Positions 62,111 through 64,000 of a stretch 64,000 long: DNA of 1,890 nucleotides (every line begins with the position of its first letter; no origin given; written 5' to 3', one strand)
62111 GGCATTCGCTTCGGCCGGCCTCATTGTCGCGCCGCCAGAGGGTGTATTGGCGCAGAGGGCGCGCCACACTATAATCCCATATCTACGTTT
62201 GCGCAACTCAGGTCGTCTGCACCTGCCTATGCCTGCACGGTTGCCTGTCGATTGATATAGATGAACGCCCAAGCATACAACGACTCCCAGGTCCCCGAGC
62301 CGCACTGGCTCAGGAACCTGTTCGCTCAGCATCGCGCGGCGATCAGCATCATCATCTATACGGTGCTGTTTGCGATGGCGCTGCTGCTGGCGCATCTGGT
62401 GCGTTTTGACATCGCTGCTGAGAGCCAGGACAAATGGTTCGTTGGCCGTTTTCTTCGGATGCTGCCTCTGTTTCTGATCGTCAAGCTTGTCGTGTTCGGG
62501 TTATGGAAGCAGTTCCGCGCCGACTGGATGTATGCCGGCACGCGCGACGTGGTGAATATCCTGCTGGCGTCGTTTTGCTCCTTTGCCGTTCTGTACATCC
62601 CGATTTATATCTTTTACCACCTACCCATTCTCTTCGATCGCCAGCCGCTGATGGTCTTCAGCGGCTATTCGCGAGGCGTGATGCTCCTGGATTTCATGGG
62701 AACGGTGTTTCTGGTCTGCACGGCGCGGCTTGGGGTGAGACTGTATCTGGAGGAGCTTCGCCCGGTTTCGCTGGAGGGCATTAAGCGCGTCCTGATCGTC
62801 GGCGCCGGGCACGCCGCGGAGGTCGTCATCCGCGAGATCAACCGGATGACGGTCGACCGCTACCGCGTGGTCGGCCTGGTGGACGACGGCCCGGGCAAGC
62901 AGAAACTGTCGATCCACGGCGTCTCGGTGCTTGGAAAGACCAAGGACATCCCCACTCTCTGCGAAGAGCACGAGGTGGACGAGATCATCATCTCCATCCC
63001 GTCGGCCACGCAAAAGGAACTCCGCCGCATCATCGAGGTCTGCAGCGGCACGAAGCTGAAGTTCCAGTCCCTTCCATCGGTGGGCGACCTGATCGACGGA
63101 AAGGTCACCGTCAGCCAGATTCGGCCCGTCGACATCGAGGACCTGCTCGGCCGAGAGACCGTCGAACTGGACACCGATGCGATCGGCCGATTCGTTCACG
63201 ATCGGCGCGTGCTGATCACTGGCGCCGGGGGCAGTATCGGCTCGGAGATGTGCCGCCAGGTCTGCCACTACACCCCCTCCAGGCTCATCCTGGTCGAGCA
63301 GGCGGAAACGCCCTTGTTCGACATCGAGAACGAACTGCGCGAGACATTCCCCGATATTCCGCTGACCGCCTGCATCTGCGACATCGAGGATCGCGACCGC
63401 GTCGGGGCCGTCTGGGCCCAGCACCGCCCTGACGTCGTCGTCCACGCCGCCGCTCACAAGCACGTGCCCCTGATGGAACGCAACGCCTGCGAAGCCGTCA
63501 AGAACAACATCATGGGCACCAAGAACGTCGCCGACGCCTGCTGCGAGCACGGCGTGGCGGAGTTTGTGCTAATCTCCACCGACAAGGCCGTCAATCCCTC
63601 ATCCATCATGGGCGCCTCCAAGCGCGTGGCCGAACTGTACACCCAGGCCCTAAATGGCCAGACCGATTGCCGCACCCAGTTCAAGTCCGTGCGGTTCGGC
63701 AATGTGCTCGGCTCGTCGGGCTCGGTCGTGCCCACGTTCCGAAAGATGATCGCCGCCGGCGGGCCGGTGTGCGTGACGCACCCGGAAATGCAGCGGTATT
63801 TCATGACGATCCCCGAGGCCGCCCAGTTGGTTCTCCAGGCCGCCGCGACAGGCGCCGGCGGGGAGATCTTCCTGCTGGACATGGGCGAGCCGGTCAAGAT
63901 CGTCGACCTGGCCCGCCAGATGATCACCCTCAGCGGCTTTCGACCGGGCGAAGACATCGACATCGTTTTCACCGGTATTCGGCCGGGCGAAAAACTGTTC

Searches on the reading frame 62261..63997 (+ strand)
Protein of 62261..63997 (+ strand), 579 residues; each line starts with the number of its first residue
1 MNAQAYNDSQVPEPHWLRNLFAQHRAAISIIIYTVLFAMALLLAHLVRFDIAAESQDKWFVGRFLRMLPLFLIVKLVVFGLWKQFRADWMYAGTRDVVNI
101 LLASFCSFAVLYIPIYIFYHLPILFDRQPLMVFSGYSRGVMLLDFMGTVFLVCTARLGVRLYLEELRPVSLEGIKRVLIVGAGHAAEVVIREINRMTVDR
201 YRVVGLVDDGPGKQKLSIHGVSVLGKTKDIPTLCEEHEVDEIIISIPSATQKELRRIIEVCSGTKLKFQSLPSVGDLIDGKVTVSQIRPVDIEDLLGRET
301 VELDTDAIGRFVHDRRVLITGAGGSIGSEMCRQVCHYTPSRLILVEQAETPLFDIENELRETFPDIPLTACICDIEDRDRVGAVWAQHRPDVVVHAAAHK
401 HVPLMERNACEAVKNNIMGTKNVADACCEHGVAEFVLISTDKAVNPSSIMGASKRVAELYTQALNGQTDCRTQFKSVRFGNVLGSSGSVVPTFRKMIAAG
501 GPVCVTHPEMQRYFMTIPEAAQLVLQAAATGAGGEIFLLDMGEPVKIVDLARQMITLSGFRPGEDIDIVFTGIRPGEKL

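Call 39: search_protein_families(library=pfam, proteins=[window:62261-63997:+], max_evalue=0.01)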
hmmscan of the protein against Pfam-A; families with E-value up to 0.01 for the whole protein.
window:62261-63997:+ (579 aa): 12 families
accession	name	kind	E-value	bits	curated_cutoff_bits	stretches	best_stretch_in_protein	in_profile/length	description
PF02719.21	Polysacc_synt_2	-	7.9e-112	373.6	20.2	1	317-579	1-269/293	Polysaccharide biosynthesis protein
PF01370.27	Epimerase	-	8.9e-24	84.6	20.9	1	317-537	1-237/240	NAD dependent epimerase/dehydratase family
PF13727.12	CoA_binding_3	-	5.7e-15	56.2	25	1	134-266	41-169/175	CoA-binding domain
PF04321.23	RmlD_sub_bind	-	1.7e-14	54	27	1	316-442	2-103/287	RmlD substrate binding domain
PF01073.25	3Beta_HSD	-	1.7e-12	47.4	22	1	318-485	1-160/280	3-beta hydroxysteroid dehydrogenase/isomerase family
PF16363.11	GDP_Man_Dehyd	-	1.9e-12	47.7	27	1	318-441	1-130/332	GDP-mannose 4,6 dehydratase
PF00106.31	adh_short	-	6.4e-05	23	26.6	1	316-430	2-122/195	short chain dehydrogenase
PF17836.7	PglD_N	-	7.6e-05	23.6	23.4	1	176-246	1-65/78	PglD N-terminal domain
PF13460.12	NAD_binding_10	-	7.9e-05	23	27.2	1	366-445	39-103/184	NAD(P)H-binding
PF08659.16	KR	-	9.4e-05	22.8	22.6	1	317-439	3-135/180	KR domain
PF01408.29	GFO_IDH_MocA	-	0.00026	22.1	24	1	176-254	2-78/120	Oxidoreductase family, NAD-binding Rossmann fold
PF07993.18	NAD_binding_4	-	0.0013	18.4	20.1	1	390-451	89-147/258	Male sterility protein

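Call 40: search_protein_families(library=ncbifam, proteins=[window:62261-63997:+], max_evalue=0.01)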
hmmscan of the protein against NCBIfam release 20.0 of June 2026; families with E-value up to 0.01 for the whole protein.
window:62261-63997:+ (579 aa): 44 families (the best 25 are shown)
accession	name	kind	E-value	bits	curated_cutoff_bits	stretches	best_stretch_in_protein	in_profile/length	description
TIGR03589.1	PseB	equivalog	1.4e-54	185.2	407.75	1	313-579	3-257/324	UDP-N-acetylglucosamine 4,6-dehydratase (inverting)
TIGR04130.1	FnlA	equivalog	4.4e-37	127.7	730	1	313-579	3-260/337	UDP-N-acetylglucosamine 4,6-dehydratase/5-epimerase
TIGR03023.1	WcaJ_sugtrans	equivalog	1.7e-24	86.9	410.75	1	35-290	5-245/453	undecaprenyl-phosphate glucose phosphotransferase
TIGR03025.1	EPS_sugtrans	subfamily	4.1e-24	85.6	295.55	1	35-291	5-241/445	exopolysaccharide biosynthesis polyprenyl glycosylphosphotransferase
TIGR01214.1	rmlD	equivalog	2e-14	53.4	224.05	1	316-441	1-101/285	dTDP-4-dehydrorhamnose reductase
TIGR01179.1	galE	equivalog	2e-13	49.9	262.3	1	316-441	1-122/332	UDP-glucose 4-epimerase GalE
TIGR01181.1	dTDP_gluc_dehyt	equivalog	3.4e-12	46.1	365.1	1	316-442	1-127/321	dTDP-glucose 4,6-dehydratase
TIGR03022.1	WbaP_sugtrans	subfamily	2.8e-10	40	403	1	32-266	8-216/456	undecaprenyl-phosphate galactose phosphotransferase WbaP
TIGR02622.1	CDP_4_6_dhtase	equivalog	4.8e-10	39.1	278.45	1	313-445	3-134/352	CDP-glucose 4,6-dehydratase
NF045894.1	PKS_plus_SDR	equivalog_domain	1.3e-08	32.9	1740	1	310-468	1153-1319/1515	type I polyketide synthase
NF041293.1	G6PDh_Azf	equivalog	2.4e-08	33.7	400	1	314-463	2-135/252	NAD-dependent glucose-6-phosphate dehydrogenase Azf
NF007582.0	PRK10217.1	equivalog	2.4e-08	33.5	698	1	315-427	2-112/355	dTDP-glucose 4,6-dehydratase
NF007490.0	PRK10084.1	subfamily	2.8e-08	33.2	649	1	316-427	2-111/361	dTDP-glucose 4,6-dehydratase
NF006565.0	PRK09072.1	equivalog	5.7e-08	32.6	238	1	313-418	4-108/265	SDR family oxidoreductase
TIGR04180.1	EDH_00030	hypoth_equivalog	1e-07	31.4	475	1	317-442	1-123/297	NAD-dependent 4,6-dehydratase LegB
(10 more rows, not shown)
